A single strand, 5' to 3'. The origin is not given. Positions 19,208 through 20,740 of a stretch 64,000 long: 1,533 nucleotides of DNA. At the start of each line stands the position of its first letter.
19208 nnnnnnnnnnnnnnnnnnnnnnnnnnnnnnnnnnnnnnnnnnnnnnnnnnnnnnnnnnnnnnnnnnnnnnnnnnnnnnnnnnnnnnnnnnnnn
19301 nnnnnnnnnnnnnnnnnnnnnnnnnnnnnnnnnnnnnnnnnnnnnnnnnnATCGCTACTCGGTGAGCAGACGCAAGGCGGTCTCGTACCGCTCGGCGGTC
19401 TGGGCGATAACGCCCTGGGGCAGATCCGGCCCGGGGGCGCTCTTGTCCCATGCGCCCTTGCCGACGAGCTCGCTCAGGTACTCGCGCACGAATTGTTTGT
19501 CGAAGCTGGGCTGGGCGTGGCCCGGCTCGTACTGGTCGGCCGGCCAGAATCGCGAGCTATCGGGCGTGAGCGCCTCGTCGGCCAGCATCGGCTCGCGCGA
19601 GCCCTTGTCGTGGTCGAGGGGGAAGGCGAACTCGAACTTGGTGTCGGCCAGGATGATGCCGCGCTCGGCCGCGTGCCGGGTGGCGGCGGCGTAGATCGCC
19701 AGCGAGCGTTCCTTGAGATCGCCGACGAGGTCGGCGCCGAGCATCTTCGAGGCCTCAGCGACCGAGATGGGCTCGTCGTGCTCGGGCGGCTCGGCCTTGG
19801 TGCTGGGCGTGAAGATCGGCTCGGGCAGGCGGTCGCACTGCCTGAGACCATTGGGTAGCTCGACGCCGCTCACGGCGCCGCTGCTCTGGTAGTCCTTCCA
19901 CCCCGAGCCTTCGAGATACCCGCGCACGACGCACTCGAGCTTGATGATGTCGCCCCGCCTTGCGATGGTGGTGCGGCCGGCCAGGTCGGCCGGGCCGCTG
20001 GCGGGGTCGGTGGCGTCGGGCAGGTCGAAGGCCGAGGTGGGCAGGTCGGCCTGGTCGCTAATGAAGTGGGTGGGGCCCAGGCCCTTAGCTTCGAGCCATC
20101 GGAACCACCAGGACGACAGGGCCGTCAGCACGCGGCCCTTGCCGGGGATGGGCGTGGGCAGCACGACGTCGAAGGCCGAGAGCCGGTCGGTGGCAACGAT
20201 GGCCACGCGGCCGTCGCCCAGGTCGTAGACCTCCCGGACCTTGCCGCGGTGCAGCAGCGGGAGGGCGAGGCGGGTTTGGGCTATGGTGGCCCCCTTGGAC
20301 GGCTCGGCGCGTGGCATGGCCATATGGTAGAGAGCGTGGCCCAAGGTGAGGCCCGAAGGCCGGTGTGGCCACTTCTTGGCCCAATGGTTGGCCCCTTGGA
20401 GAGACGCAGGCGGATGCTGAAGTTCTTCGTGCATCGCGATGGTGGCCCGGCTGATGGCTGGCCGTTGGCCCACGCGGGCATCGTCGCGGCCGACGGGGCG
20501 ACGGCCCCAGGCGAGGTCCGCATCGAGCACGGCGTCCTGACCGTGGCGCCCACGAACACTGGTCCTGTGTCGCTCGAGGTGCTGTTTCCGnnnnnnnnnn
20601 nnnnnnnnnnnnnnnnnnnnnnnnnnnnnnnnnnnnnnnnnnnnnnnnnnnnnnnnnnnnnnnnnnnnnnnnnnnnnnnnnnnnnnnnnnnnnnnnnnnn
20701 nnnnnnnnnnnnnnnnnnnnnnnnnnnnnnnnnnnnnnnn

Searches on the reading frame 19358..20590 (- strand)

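Call 104: search_protein_families(library=pfam, proteins=[window:19358-20590:-], max_evalue=0.00001)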
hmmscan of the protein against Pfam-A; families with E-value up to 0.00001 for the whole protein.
window:19358-20590:- (411 aa): 1 family
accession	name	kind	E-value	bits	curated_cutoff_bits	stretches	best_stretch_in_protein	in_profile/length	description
PF01259.24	SAICAR_synt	-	2.3e-66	224.3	20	1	113-376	2-223/233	SAICAR synthetase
